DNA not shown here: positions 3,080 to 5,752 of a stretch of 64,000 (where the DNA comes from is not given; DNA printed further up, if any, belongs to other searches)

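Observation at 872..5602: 1576-aa protein built from two tandem [helical domain + GT9 heptosyltransferase-like + HEAT repeat] modules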

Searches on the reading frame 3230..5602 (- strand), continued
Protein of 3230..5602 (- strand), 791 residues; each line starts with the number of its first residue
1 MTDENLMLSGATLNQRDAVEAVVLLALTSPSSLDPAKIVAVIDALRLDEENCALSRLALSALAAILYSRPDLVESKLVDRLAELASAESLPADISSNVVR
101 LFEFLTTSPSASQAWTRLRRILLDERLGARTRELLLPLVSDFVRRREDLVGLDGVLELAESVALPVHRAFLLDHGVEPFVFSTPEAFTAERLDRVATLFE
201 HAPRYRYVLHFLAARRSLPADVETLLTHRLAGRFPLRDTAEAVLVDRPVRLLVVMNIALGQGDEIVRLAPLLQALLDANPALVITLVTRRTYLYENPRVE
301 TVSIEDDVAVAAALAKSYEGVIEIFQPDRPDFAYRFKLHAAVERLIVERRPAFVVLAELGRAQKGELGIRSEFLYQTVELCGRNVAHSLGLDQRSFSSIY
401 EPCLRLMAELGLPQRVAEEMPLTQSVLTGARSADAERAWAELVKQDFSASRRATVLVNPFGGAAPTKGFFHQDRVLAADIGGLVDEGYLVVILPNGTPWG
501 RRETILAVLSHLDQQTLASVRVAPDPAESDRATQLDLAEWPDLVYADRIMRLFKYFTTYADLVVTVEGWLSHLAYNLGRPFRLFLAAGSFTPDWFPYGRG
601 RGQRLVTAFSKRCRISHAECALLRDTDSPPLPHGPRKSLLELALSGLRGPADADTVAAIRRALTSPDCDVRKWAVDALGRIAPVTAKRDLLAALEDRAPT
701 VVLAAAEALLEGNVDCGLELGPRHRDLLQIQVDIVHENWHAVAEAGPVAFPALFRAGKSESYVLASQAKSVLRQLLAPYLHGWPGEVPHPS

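Call 27: predict_structure(alignment_id=A1)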
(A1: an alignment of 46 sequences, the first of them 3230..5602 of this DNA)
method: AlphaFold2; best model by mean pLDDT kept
length: 791 residues; sequences in the alignment: 46
mean_pLDDT: 92.6   pTM: 0.92
mean pLDDT of the five models: 92.6, 91.5, 91.0, 90.9, 90.9
residues with pLDDT >= 90: 690; 70-90: 60; 50-70: 19; < 50: 22
segments of 3 or more residues with pLDDT < 50: 1-7, 363-369, 784-791
pLDDT, mean of each block of 10 residues (from residue 1): 49 83 96 93 87 94 97 94 93 95 96 97 95 96 95 97 95 97 96 98 96 93 96 96 97 93 92 97 98 97 97 98 88 88 97 91 47 88 96 90 95 92 95 97 76 95 91 96 97 96 97 97 97 95 96 98 96 96 95 93 96 93 93 95 90 91 97 97 95 97 98 97 97 96 96 95 91 91 46 32
secondary structure, 60 per line:
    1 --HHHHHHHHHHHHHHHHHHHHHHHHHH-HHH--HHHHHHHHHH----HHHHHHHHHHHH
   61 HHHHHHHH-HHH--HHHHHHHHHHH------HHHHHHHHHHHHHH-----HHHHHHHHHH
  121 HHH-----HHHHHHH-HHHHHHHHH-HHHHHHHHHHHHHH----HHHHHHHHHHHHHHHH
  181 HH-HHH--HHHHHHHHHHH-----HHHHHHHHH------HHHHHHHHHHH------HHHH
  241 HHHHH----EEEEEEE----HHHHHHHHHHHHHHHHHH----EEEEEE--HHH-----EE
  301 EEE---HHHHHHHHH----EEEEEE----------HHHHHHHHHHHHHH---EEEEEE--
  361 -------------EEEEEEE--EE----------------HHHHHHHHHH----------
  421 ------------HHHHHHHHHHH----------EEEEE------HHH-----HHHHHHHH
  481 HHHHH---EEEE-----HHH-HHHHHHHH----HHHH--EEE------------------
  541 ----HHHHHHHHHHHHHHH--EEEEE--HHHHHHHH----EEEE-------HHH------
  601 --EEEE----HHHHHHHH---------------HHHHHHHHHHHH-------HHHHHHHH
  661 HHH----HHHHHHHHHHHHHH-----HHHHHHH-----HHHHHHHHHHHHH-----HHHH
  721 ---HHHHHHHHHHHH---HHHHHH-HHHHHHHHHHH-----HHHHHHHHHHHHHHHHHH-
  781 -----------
elements in order (helices of 4 or more, strands of 3 or more residues): H3-28 H35-44 H49-68 H75-85 H92-105 H111-123 H129-135 H137-145 H147-160 H165-182 H189-199 H205-213 H220-230 H237-245 E250-256 H261-278 E283-288 E299-303 H307-315 E320-325 H336-349 E353-358 E374-380 H401-410 H433-443 E454-458 H473-485 E489-492 H502-509 H514-517 E520-522 H545-559 E562-566 H569-576 E581-584 E603-606 H611-618 H634-645 H653-663 H668-681 H687-693 H699-711 H717-720 H724-735 H739-744 H746-756 H762-779

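Call 32: fold_search(model_id=the predicted structure, library=pdb)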
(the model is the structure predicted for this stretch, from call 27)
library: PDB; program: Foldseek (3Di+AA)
matches with E <= 10: 1294; with E <= 0.001: 66
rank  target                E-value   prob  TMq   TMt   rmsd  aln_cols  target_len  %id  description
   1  3tov_A                1.9e-07  1.00  0.29  0.59   5.2       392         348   13  The crystal structure of the glycosyl transferase family 9 from Veillonella parvula DSM 2008 (released 2011-09-21)
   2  1psw                  8.7e-07  1.00  0.28  0.58   7.4       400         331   15  Structure of E. coli ADP-heptose lps heptosyltransferase II (released 2003-07-08)
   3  2h1h_B                1.9e-06  1.00  0.26  0.56   7.4       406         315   17  E. coli heptosyltransferase WaaC with ADP-2-deoxy-2-fluoro heptose (released 2007-05-22)
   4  2h1h_A                2.9e-06  1.00  0.27  0.58   6.8       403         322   18  E. coli heptosyltransferase WaaC with ADP-2-deoxy-2-fluoro heptose (released 2007-05-22)
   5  6dfe_B                3.9e-06  1.00  0.26  0.55   7.1       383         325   18  The structure of a ternary complex of E. coli WaaC (released 2018-09-05)
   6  3tov_B                5.4e-06  1.00  0.27  0.55   6.3       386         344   13  The crystal structure of the glycosyl transferase family 9 from Veillonella parvula DSM 2008 (released 2011-09-21)
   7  2gt1_A                8.3e-06  1.00  0.27  0.57   6.8       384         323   17  E. coli heptosyltransferase WaaC. (released 2007-05-01)
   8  2gt1_B                1.3e-05  1.00  0.26  0.58   7.1       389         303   17  E. coli heptosyltransferase WaaC. (released 2007-05-01)
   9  6ons                  1.5e-05  0.98  0.13  0.15  22.4       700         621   12  Crystal structure of Desulfovibrio vulgaris carbon monoxide dehydrogenase with the D-cluster ligating cysteines mutated  (released 2019-07-24)
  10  6onc_D                1.5e-05  0.97  0.12  0.14  20.9       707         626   11  Crystal structure of Desulfovibrio vulgaris carbon monoxide dehydrogenase produced without CooC, as-isolated (released 2019-07-24)
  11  6b6w_B                1.6e-05  0.98  0.12  0.15  21.0       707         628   12  Crystal structure of Desulfovibrio vulgaris carbon monoxide dehydrogenase, as-isolated (protein batch 2), oxidized C-c (released 2018-10-03)
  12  6b6w_A                1.6e-05  0.96  0.12  0.15  22.8       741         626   12  Crystal structure of Desulfovibrio vulgaris carbon monoxide dehydrogenase, as-isolated (protein batch 2), oxidized C-c (released 2018-10-03)
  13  6b6x_A                1.7e-05  0.95  0.12  0.14  22.7       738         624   12  Crystal structure of Desulfovibrio vulgaris carbon monoxide dehydrogenase, dithionite-reduced (protein batch 2), canon (released 2018-10-03)
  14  6vx0_B                2.2e-05  0.98  0.13  0.15  21.0       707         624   11  Crystal structure of air-exposed C45G/T50C D. vulgaris carbon monoxide dehydrogenase (2 hour air exposure) (released 2020-07-29)
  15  6dc2_D                2.4e-05  0.97  0.13  0.15  22.3       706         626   12  Crystal structure of Desulfovibrio vulgaris carbon monoxide dehydrogenase C301S variant (released 2018-10-03)
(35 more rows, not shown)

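Call 37: search_protein_families(library=pfam, proteins=[L003:12629-13387:-, L003:13471-13734:-, L001:13094-14104:-, L001:5419-6576:-, L001:14358-15980:-, L004:17334-18215:+], max_evalue=1)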
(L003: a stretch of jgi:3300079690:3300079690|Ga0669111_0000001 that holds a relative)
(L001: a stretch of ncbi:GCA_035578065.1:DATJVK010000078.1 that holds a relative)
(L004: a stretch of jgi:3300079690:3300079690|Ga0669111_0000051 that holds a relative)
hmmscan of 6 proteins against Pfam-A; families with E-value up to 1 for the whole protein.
L003:12629-13387:- (252 aa): 0 families

L003:13471-13734:- (87 aa): 1 family
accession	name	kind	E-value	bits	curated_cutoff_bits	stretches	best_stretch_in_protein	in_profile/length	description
PF05402.18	PqqD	-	0.00012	22.8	23.4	1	22-67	2-47/67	Coenzyme PQQ synthesis protein D (PqqD)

L001:13094-14104:- (336 aa): 0 families

L001:5419-6576:- (385 aa): 1 family
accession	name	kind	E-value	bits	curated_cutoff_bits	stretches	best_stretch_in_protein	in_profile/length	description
PF14907.12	NTP_transf_5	-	2.5e-65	221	31.2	1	32-283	3-249/249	Uncharacterised nucleotidyltransferase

L001:14358-15980:- (540 aa): 0 families

L004:17334-18215:+ (293 aa): 2 families
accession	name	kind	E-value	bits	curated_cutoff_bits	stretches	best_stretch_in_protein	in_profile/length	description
PF13555.12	AAA_29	-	0.055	13.7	27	1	102-133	10-39/61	P-loop containing region of AAA domain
PF01926.29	MMR_HSR1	-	0.079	13.5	21.9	1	119-143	2-26/113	50S ribosome-binding GTPase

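Call 38: search_solved_structures(query=L003:12629-13387:-, max_evalue=10)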
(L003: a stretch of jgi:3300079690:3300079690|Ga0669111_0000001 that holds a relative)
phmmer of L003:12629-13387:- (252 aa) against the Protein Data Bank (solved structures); distinct sequences matched with E-value up to 10: 1.
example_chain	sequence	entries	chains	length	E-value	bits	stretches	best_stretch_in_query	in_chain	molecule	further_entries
9uen_Q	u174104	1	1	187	0.13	14.7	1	145-163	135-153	EFCPI-18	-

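Call 44: find_encoding_contigs(protein=P0003, flank=10000, max_places=2)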
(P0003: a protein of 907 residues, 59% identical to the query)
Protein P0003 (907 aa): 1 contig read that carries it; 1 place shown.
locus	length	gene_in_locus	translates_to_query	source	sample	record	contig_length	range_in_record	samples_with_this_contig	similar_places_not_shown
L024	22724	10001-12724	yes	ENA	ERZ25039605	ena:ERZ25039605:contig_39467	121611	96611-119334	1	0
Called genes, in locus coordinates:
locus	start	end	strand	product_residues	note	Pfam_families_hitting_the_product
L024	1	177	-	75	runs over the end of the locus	-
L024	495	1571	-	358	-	PF01436:NHL (faint)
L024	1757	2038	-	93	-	-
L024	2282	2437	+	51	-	PF01381:HTH_3, PF13560:HTH_31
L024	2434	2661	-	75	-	-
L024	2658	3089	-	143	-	-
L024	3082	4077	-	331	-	PF00535:Glycos_transf_2, PF10111:Glyco_tranf_2_2, PF13506:Glyco_transf_21, PF13641:Glyco_tranf_2_3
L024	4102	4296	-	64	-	-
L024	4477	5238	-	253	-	PF00912:Transgly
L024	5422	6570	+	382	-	PF25819:Nal1_C (faint)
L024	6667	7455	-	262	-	PF01755:Glyco_transf_25 (faint)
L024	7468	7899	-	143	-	PF19662:DUF6165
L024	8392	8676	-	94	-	-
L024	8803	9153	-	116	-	-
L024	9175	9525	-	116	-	-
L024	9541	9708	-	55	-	-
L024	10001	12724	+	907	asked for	PF02985:HEAT (faint), PF13646:HEAT_2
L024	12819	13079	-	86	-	-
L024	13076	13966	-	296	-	-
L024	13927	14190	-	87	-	PF05402:PqqD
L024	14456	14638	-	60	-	-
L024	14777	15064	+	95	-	-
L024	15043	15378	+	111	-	-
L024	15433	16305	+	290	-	PF00535:Glycos_transf_2, PF13641:Glyco_tranf_2_3 (weak)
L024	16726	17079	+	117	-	PF01039:Carboxyl_trans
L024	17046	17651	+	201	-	PF01039:Carboxyl_trans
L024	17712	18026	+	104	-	PF01039:Carboxyl_trans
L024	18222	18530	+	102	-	PF00289:Biotin_carb_N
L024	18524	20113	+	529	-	PF04055:Radical_SAM (weak), PF13186:SPASM (faint), PF00535:Glycos_transf_2 (weak)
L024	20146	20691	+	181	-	-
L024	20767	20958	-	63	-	-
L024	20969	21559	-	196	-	-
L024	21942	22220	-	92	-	-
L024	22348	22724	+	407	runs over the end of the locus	PF00872:Transposase_mut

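Call 45: find_encoding_contigs(protein=P0011, flank=10000, max_places=2)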
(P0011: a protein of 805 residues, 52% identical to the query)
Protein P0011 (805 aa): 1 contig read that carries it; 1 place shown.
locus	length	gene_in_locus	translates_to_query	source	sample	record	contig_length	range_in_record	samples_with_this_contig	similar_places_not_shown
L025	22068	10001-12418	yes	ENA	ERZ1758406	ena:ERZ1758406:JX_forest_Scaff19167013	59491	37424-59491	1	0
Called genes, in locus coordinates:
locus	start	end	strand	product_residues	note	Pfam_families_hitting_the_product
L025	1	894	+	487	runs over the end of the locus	PF00361:Proton_antipo_M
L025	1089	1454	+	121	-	PF04972:BON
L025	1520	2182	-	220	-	PF01965:DJ-1_PfpI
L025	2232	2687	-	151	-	PF19473:DUF6010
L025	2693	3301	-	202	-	PF00440:TetR_N (weak), PF16925:TetR_C_13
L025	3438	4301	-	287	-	PF01842:ACT (weak), PF00551:Formyl_trans_N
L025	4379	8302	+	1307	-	-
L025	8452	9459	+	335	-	PF14907:NTP_transf_5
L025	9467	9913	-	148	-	PF19662:DUF6165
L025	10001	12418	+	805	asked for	-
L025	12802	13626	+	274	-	-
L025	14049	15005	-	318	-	PF01370:Epimerase (weak), PF05368:NmrA, PF13460:NAD_binding_10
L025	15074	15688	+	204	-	PF00440:TetR_N, PF16925:TetR_C_13 (weak), PF21993:TetR_C_13_2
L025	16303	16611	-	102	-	-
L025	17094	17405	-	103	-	-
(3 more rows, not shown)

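Call 48: search_protein_families(library=ncbifam, proteins=[L003:12629-13387:-, L003:13471-13734:-, L024:13076-13966:-, L024:13927-14190:-, L001:5419-6576:-, L024:6667-7455:-, L003:12445-12621:-], max_evalue=1)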
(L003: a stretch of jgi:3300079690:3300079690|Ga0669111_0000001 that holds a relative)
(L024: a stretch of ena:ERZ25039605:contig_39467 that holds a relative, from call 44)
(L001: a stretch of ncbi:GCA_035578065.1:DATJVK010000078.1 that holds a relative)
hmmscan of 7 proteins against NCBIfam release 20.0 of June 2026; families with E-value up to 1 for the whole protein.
L003:12629-13387:- (252 aa): 8 families
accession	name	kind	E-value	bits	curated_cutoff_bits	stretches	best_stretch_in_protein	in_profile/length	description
TIGR04352.1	HprK_rel_A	equivalog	3.3e-13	49.4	200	1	43-245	75-280/280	HprK-related kinase A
TIGR04249.1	SCM_chp_ScmC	equivalog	0.0037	16.6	125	1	67-114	128-174/292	SynChlorMet cassette protein ScmC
NF003478.0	PRK05124.1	equivalog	0.005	15.5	590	1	78-113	29-64/475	sulfate adenylyltransferase subunit CysN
TIGR04355.1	HprK_rel_B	hypoth_equivalog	0.0085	15.2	200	1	67-115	147-195/351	HprK-related kinase B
NF004035.0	PRK05506.1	subfamily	0.016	13.5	715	1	78-113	26-61/632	bifunctional sulfate adenylyltransferase subunit 1/adenylylsulfate kinase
TIGR02034.1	CysN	subfamily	0.026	13.6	336.1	1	78-113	2-37/406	sulfate adenylyltransferase, large subunit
TIGR00679.1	hpr-ser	equivalog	0.028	13.7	240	1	46-114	113-181/300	HPr(Ser) kinase/phosphatase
NF003883.0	PRK05428.2-1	equivalog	0.11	11.9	252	1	67-116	18-67/189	HPr kinase/phosphorylase-related protein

L003:13471-13734:- (87 aa): 4 families
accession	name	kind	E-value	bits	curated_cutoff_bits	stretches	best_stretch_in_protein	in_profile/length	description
TIGR03859.1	PQQ_PqqD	equivalog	0.00025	20.8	46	1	13-65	9-59/81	pyrroloquinoline quinone biosynthesis peptide chaperone PqqD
TIGR04353.1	PqqD_rel_X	equivalog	0.00033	21.5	35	1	20-81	3-64/74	HPr-rel-A system PqqD family peptide chaperone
TIGR04248.1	SCM_PqqD_rel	equivalog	0.0073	16.5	100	1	17-85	11-80/84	SynChlorMet cassette protein ScmD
NF033530.1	lasso_PqqD_Strm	exception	0.012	15.9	70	1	12-65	3-56/78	lasso peptide biosynthesis PqqD family chaperone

L024:13076-13966:- (296 aa): 2 families
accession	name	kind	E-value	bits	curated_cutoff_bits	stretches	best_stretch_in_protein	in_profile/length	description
TIGR04352.1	HprK_rel_A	equivalog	1.8e-07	30.5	200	1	103-279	95-278/280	HprK-related kinase A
NF009379.0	PRK12740.1-3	equivalog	0.19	10.2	513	1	118-144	9-36/674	elongation factor G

L024:13927-14190:- (87 aa): 4 families
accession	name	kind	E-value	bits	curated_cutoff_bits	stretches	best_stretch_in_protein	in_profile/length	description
TIGR04353.1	PqqD_rel_X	equivalog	0.0001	23.1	35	1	20-86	3-73/74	HPr-rel-A system PqqD family peptide chaperone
TIGR03859.1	PQQ_PqqD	equivalog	0.00013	21.7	46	1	17-67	13-60/81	pyrroloquinoline quinone biosynthesis peptide chaperone PqqD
TIGR04248.1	SCM_PqqD_rel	equivalog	0.00014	22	100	1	19-86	13-81/84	SynChlorMet cassette protein ScmD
NF033530.1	lasso_PqqD_Strm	exception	0.00016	21.8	70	1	12-86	3-78/78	lasso peptide biosynthesis PqqD family chaperone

L001:5419-6576:- (385 aa): 0 families

L024:6667-7455:- (262 aa): 0 families

L003:12445-12621:- (58 aa): 1 family
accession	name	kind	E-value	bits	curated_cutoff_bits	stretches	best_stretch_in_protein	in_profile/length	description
TIGR02811.1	formate_TAT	hypoth_equivalog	0.076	13.4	48.45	0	14-38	6-30/66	formate dehydrogenase region TAT target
